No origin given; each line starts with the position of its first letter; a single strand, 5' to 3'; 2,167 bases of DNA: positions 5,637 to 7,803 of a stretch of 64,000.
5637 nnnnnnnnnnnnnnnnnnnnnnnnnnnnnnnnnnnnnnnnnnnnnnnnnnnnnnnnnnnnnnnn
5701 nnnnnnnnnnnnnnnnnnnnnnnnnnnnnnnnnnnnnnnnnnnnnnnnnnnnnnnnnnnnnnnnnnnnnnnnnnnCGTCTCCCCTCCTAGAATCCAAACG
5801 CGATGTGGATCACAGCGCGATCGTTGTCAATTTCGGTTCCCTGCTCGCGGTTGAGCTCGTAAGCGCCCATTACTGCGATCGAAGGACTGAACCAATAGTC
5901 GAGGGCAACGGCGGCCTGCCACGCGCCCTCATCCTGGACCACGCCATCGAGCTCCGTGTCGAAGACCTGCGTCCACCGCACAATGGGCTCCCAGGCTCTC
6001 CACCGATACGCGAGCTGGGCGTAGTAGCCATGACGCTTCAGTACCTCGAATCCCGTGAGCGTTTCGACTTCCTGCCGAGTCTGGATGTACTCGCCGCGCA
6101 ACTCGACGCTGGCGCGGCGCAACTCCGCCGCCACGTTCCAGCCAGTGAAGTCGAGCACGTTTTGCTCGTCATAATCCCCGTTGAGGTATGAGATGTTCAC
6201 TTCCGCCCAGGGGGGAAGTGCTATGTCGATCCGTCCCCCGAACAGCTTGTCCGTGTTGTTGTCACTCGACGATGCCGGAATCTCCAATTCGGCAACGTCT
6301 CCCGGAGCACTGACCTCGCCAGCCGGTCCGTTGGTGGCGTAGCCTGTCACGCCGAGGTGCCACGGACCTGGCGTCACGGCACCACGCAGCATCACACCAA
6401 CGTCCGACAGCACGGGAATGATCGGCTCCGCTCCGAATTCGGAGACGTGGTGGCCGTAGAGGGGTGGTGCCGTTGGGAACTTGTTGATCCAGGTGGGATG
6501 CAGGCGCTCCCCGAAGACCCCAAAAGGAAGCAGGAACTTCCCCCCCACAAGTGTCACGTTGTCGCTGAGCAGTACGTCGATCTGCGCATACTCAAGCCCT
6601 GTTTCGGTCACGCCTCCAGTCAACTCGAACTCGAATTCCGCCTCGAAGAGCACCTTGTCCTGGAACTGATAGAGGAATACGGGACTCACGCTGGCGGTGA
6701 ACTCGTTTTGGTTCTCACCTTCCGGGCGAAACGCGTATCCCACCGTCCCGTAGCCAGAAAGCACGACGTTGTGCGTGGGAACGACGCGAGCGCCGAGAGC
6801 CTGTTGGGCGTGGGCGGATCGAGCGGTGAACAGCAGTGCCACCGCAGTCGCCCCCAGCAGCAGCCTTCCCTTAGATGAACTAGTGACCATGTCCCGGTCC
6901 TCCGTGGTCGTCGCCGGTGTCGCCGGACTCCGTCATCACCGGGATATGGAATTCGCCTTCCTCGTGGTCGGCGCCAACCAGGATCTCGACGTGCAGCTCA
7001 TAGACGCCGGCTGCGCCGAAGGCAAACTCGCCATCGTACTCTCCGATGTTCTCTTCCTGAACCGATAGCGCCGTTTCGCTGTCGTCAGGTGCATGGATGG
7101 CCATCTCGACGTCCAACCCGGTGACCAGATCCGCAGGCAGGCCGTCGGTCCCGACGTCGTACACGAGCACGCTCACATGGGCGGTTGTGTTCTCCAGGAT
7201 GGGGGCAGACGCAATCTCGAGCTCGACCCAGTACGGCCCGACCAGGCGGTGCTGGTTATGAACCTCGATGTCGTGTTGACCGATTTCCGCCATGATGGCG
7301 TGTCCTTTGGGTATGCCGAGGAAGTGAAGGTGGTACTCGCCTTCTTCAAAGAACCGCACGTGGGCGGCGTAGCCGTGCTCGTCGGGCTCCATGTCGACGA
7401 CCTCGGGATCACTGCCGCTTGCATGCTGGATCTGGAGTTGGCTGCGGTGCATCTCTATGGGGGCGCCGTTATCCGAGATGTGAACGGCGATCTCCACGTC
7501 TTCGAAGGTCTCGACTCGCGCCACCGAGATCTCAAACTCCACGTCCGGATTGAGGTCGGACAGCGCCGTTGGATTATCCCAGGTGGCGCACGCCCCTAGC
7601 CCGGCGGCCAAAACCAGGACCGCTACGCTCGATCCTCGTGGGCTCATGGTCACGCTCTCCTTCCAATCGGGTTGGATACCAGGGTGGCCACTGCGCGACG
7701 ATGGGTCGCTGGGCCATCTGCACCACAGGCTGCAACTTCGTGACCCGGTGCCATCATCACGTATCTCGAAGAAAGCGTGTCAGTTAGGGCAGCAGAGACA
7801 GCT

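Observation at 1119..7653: Complete eight-gene porin / cytochrome c / CuA-cupredoxin / polyferredoxin operon, tail-to-tail with copA-copG and lacking any known terminal enzyme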

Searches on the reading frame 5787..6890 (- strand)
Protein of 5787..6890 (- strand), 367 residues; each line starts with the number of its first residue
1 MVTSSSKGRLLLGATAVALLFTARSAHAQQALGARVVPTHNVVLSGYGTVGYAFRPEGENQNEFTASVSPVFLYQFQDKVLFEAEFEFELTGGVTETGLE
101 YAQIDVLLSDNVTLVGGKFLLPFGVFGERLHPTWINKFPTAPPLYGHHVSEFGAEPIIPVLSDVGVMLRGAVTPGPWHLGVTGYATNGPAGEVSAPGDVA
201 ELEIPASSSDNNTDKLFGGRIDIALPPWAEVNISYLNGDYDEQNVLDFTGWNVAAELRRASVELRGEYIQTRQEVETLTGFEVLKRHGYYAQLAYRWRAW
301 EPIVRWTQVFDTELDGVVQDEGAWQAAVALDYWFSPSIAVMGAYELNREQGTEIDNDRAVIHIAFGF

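Call 3: search_protein_families(library=pfam, proteins=[window:5787-6890:-], max_evalue=0.01)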
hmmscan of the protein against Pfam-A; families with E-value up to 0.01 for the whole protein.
window:5787-6890:- (367 aa): 3 families
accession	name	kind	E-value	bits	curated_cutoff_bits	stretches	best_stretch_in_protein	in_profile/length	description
PF13609.12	Porin_4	-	7.1e-08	33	27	1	210-349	179-307/310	Gram-negative porin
PF13505.12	OMP_b-brl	-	0.00063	20.4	28.7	0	163-256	86-172/175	Outer membrane protein beta-barrel domain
PF07396.17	Porin_O_P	-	0.0011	18.8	20.9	0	196-299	169-277/370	Phosphate-selective porin O and P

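Call 4: search_protein_families(library=ncbifam, proteins=[window:5787-6890:-], max_evalue=0.01)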
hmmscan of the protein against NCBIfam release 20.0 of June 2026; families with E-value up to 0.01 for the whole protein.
window:5787-6890:- (367 aa): 0 families

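Call 65: find_homologous_proteins(query=window:5790-6890:-, max_evalue=0.00001)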
Query window:5790-6890:- (367 aa): 307 proteins with E <= 0.00001 among 8000 candidates; the best 120 are listed.
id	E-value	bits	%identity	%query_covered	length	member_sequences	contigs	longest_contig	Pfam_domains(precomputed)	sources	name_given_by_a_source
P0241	5.9e-247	837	100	100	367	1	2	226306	PF13609.13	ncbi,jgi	jgi:hypothetical protein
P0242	2.0e-185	634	76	97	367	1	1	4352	-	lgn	-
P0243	3.1e-184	630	76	97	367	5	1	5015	PF13609.13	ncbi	-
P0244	1.1e-179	615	73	93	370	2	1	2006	PF13609.13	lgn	-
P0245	1.4e-175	602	73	91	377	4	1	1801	PF13609.13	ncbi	-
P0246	9.7e-174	596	71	99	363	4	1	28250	PF13609.13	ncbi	-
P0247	1.6e-171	589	70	95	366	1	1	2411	-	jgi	jgi:hypothetical protein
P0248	4.6e-171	587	69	98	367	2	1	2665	-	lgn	-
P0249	4.1e-170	584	69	93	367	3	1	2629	PF13609.13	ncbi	-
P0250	1.2e-169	582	69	94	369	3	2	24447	PF13609.13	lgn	-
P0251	1.6e-169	582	67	100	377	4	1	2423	PF13609.13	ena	-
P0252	2.6e-168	578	67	97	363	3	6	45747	PF13505.13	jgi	jgi:hypothetical protein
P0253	6.2e-168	577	67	100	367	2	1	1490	PF13505.13,PF13609.13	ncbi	-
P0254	2.2e-167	575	68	98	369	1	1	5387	PF13609.13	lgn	-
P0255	3.6e-167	574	67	100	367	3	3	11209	-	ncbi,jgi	jgi:hypothetical protein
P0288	1.4e-156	539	63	100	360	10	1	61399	PF13609.13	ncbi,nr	ncbi:MAG: porin [Gemmatimonadetes bacterium]|nr:porin [Gemmatimonadota bacterium]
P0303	6.1e-155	534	64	98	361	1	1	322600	-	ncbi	-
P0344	1.3e-148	513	60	98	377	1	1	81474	-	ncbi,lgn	-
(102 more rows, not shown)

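Call 66: find_encoding_contigs(protein=P0303, flank=8000, max_places=1)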
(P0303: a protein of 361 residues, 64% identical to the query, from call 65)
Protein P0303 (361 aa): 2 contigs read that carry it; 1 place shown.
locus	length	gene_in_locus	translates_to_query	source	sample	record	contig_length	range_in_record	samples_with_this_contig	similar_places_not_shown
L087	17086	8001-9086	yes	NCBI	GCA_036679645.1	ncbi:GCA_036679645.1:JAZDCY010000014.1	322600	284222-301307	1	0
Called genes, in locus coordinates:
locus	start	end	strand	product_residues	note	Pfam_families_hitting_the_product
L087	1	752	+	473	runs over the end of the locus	PF00512:HisKA, PF13581:HATPase_c_2 (weak), PF02518:HATPase_c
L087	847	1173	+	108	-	-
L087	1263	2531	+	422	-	PF02321:OEP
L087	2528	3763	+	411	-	PF25917:BSH_RND (weak), PF25919:BSH_CusB, PF25973:BSH_CzcB, PF25869:3HB_CusB, PF25954:Beta-barrel_RND_2, PF25989:YknX_C (faint), PF25975:CzcB_C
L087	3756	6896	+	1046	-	PF00873:ACR_tran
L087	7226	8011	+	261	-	PF00630:Filamin (faint), PF13115:YtkA (faint)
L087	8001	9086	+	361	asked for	-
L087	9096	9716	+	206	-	PF13442:Cytochrome_CBB3 (weak), PF00034:Cytochrom_C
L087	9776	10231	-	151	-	PF08332:CaMKII_AD (weak), PF13474:SnoaL_3, PF14534:DUF4440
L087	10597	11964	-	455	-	-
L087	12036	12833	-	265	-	PF13442:Cytochrome_CBB3, PF00034:Cytochrom_C, PF13442:Cytochrome_CBB3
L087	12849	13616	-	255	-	PF14686:fn3_3, PF13620:CarboxypepD_reg, PF13715:CarbopepD_reg_2 (weak)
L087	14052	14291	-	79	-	-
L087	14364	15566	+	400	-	PF00817:IMS, PF21999:IMS_HHH_1 (weak), PF11799:IMS_C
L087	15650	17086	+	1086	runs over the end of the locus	PF00930:DPPIV_N (faint), PF26549:Tricorn_N, PF07676:PD40, PF26549:Tricorn_N, PF26550:Tricorn_2nd, PF14684:Tricorn_C1, PF14685:PDZ_Tricorn, PF03572:Peptidase_S41, +1 more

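Call 67: find_encoding_contigs(protein=P0288, flank=8000, max_places=1)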
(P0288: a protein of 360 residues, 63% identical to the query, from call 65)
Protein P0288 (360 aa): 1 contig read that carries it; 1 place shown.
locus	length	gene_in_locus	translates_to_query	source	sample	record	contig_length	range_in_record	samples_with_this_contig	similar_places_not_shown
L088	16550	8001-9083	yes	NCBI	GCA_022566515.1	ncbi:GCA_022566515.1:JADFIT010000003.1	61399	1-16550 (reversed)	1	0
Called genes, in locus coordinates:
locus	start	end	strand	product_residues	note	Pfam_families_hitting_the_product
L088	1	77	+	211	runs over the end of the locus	-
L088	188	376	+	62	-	-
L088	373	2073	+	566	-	PF13646:HEAT_2, PF02985:HEAT (faint), PF13646:HEAT_2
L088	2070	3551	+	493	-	PF01966:HD (faint), PF13487:HD_5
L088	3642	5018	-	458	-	PF00072:Response_reg, PF00158:Sigma54_activat, PF13191:AAA_16 (weak), PF14532:Sigma54_activ_2, PF00004:AAA, PF07728:AAA_5, PF25601:AAA_lid_14, PF02954:HTH_8, +2 more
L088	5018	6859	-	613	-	PF02743:dCache_1, PF00672:HAMP, PF00512:HisKA, PF02518:HATPase_c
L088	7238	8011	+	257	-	PF00630:Filamin (faint), PF13115:YtkA (faint)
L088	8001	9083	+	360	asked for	PF13609:Porin_4 (weak)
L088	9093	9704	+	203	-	PF00034:Cytochrom_C, PF13442:Cytochrome_CBB3 (weak)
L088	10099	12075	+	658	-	PF13428:TPR_14 (faint)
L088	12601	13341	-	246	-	PF00106:adh_short, PF08659:KR, PF01370:Epimerase (weak), PF13561:adh_short_C2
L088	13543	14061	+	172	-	-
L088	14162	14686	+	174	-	PF10604:Polyketide_cyc2, PF03364:Polyketide_cyc (weak)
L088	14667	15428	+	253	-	PF13620:CarboxypepD_reg (weak), PF07715:Plug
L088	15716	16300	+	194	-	PF13505:OMP_b-brl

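Call 68: find_encoding_contigs(protein=P0344, flank=8000, max_places=1)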
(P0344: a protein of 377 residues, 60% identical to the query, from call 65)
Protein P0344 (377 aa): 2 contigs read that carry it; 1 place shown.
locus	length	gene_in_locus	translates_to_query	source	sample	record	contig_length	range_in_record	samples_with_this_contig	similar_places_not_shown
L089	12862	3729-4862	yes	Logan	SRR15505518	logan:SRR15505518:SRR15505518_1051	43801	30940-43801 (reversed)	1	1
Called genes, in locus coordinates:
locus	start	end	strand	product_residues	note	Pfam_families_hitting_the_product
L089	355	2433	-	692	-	PF00122:E1-E2_ATPase, PF00702:Hydrolase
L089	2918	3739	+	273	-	-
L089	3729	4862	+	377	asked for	-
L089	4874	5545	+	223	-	PF00034:Cytochrom_C, PF13442:Cytochrome_CBB3 (weak)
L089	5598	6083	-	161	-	PF13474:SnoaL_3, PF14534:DUF4440, PF12680:SnoaL_2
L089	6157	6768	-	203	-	-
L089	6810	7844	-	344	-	PF00033:Cytochrome_B, PF13631:Cytochrom_B_N_2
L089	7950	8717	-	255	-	PF05275:CopB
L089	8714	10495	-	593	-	PF07732:Cu-oxidase_3, PF00394:Cu-oxidase, PF07731:Cu-oxidase_2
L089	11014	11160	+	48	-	PF04945:YHS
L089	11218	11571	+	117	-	PF00507:Oxidored_q4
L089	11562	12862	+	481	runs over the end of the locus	PF00346:Complex1_49kDa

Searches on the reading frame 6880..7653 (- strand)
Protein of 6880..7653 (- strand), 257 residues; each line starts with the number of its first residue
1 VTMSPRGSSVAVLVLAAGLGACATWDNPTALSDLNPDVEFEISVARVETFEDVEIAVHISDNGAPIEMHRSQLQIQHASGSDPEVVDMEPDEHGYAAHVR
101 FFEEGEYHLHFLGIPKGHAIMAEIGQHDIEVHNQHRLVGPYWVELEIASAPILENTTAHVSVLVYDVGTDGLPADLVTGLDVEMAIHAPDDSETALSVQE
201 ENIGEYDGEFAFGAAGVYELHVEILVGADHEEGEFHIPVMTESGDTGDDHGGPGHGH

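Call 3: search_protein_families(library=pfam, proteins=[window:6880-7653:-], max_evalue=0.01)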
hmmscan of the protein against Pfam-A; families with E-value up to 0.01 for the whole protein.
window:6880-7653:- (257 aa): 2 families
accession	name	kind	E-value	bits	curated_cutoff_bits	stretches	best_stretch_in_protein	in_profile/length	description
PF13115.11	YtkA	-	1.5e-06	29.2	25.9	0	146-222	10-84/85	YtkA-like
PF00630.25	Filamin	-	0.0025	19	26.9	0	174-223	39-81/93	Filamin/ABP280 repeat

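Call 4: search_protein_families(library=ncbifam, proteins=[window:6880-7653:-], max_evalue=0.01)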
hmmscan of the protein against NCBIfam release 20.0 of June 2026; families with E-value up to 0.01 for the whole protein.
window:6880-7653:- (257 aa): 0 families
